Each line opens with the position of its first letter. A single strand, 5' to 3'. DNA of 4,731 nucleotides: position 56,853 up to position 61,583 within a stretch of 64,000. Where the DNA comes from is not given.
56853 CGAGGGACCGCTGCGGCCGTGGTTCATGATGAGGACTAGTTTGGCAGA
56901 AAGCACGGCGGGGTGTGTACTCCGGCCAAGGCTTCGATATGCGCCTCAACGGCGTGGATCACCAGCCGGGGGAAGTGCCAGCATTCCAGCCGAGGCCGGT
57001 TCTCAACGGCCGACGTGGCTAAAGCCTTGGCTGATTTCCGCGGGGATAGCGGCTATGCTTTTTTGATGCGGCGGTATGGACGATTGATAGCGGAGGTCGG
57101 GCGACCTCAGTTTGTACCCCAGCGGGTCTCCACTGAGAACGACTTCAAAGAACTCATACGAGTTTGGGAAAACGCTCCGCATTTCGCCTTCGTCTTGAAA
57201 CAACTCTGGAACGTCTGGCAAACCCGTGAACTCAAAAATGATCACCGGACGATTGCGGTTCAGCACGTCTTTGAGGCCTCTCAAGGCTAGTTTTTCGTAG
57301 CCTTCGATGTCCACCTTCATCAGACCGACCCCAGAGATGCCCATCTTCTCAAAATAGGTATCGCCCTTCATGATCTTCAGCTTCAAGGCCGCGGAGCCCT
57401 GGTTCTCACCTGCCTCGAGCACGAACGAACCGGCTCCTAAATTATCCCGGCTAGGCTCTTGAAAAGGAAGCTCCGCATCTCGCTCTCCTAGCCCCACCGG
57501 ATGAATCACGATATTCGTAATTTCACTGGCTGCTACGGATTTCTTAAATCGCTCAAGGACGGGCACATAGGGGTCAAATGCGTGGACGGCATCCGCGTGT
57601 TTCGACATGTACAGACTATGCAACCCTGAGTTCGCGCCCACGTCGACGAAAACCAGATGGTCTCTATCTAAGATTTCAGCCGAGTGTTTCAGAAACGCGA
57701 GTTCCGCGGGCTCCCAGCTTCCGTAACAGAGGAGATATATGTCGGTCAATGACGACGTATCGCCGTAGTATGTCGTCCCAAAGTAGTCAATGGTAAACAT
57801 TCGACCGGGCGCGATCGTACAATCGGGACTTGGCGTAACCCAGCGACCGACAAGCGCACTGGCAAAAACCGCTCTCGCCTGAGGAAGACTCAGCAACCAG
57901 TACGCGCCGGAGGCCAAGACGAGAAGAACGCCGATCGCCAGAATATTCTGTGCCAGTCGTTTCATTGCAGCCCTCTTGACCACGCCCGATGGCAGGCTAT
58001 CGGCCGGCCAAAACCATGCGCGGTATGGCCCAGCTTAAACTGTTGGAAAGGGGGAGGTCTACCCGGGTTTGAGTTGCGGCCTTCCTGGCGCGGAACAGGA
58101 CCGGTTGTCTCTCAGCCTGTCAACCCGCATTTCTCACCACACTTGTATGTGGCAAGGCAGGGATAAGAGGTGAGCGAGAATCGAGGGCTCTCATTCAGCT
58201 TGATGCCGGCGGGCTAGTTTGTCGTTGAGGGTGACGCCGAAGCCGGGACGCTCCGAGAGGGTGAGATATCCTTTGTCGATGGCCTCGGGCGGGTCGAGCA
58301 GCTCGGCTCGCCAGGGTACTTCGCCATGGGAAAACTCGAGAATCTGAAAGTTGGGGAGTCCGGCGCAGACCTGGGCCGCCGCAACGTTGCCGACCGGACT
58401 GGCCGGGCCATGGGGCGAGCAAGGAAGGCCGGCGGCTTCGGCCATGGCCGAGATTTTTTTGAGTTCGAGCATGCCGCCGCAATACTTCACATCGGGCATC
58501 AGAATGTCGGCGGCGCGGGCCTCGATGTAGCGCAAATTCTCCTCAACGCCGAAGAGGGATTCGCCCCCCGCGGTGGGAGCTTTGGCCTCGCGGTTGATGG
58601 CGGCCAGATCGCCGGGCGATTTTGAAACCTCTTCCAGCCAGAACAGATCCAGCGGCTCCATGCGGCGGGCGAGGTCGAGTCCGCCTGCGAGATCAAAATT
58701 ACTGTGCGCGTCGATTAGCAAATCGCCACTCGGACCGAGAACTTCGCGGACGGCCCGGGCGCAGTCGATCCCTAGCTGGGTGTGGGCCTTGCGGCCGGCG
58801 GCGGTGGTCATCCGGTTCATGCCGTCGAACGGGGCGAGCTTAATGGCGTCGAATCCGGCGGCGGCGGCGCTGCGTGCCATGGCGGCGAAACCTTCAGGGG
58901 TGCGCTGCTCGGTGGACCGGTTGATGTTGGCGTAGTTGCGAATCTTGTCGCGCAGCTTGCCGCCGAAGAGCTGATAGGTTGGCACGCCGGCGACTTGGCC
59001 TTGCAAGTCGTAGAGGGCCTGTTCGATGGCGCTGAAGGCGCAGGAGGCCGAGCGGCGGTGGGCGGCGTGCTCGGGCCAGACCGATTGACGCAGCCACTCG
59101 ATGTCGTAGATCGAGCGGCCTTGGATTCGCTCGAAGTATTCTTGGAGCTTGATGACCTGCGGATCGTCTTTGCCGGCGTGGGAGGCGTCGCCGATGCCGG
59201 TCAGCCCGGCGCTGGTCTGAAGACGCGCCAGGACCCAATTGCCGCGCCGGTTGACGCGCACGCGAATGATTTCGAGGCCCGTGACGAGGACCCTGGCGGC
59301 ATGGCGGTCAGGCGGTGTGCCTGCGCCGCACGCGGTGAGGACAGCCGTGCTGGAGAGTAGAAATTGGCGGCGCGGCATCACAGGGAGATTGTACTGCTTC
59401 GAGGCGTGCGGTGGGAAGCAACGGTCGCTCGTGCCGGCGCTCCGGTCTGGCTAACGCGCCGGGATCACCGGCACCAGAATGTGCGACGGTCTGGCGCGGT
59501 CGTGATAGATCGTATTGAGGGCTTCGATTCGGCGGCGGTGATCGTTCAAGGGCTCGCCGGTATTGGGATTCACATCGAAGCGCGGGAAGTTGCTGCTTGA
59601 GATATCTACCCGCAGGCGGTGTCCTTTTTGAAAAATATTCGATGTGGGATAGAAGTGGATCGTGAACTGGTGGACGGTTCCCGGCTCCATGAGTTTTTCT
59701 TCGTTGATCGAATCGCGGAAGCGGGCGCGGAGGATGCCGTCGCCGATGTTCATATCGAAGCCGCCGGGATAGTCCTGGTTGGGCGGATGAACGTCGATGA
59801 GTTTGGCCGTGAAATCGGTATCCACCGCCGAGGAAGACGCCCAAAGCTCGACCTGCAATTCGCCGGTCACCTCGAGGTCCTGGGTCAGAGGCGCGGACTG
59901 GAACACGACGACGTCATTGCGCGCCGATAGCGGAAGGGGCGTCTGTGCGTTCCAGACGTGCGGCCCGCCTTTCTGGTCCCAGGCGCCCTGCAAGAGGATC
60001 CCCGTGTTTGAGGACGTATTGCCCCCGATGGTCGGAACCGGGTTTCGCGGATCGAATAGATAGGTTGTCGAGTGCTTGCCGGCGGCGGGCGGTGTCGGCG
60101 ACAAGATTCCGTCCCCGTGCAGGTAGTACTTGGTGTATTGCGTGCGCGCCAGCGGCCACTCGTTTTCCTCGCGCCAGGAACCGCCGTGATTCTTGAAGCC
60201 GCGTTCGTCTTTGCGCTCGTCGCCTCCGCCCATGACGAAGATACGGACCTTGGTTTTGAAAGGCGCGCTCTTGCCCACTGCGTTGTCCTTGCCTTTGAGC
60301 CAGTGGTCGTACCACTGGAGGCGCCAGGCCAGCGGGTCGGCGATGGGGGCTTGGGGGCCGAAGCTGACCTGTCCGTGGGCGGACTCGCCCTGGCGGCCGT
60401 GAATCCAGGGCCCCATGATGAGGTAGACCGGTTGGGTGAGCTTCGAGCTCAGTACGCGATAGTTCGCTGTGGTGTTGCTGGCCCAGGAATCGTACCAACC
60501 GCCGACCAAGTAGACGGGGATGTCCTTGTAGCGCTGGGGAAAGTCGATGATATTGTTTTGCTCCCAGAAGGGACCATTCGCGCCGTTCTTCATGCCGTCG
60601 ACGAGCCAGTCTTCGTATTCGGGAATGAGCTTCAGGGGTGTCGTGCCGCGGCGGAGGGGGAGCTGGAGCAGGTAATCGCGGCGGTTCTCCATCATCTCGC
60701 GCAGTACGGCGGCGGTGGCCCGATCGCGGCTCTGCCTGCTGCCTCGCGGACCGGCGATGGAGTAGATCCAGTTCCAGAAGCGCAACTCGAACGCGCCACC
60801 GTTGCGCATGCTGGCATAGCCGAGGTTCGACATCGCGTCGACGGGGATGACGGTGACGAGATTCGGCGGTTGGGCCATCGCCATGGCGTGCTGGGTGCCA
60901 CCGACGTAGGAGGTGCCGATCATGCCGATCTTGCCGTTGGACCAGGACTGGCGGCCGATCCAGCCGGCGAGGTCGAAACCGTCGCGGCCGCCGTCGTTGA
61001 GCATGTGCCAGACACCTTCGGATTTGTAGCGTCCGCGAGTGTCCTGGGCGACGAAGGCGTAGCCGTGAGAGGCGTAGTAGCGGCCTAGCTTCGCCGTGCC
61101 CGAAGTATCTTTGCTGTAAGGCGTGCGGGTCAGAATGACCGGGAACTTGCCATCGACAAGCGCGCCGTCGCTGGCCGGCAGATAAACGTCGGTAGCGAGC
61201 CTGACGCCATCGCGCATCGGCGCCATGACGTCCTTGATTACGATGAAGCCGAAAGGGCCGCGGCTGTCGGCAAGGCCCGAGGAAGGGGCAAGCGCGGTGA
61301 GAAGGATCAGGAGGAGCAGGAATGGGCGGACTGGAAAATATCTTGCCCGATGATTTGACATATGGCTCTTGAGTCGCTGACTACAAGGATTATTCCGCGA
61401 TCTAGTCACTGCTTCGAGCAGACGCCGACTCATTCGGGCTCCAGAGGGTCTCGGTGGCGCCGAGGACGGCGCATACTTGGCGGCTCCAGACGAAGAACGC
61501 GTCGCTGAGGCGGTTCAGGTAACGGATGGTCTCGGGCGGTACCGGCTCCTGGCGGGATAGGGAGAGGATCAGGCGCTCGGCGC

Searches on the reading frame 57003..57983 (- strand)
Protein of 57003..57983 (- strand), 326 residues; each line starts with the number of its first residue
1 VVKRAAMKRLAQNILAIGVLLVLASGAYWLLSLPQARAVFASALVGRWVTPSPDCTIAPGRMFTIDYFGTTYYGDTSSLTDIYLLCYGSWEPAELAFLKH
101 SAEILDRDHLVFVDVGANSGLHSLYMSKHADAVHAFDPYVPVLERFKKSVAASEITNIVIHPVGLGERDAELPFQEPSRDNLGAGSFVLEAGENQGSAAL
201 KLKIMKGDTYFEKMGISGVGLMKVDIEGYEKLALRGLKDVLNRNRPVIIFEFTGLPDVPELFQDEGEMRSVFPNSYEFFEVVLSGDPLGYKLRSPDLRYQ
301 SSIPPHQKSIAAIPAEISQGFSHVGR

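Call 58: search_protein_families(library=pfam, proteins=[window:57003-57983:-], max_evalue=0.0001)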
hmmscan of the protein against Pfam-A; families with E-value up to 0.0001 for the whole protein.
window:57003-57983:- (326 aa): 1 family
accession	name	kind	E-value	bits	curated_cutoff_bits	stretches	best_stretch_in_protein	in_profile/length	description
PF05050.19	Methyltransf_21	-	1.2e-10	42.2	22.7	1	114-257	1-153/173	Methyltransferase FkbM domain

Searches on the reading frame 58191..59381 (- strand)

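Call 58: search_protein_families(library=pfam, proteins=[window:58191-59381:-], max_evalue=0.0001)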
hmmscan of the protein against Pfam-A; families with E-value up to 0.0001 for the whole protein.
window:58191-59381:- (396 aa): 2 families
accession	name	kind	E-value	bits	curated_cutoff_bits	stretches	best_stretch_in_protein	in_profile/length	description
PF13378.12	MR_MLE_C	-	1.5e-53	182.2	29.4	1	166-388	3-218/219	Enolase C-terminal domain-like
PF02746.21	MR_MLE_N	-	3.5e-09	37.3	22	1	47-140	26-117/117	Mandelate racemase / muconate lactonizing enzyme, N-terminal domain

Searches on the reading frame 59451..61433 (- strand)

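Call 7: search_protein_families(library=pfam, proteins=[window:59451-61433:-], max_evalue=0.001)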
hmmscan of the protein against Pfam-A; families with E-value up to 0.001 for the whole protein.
window:59451-61433:- (660 aa): 2 families
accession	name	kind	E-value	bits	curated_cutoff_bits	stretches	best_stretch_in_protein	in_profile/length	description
PF02129.25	Peptidase_S15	-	1.4e-52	179.4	23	1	75-346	1-261/262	X-Pro dipeptidyl-peptidase (S15 family)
PF08530.16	PepX_C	-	3.7e-47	161.4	22.5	1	395-652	8-216/217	X-Pro dipeptidyl-peptidase C-terminal non-catalytic domain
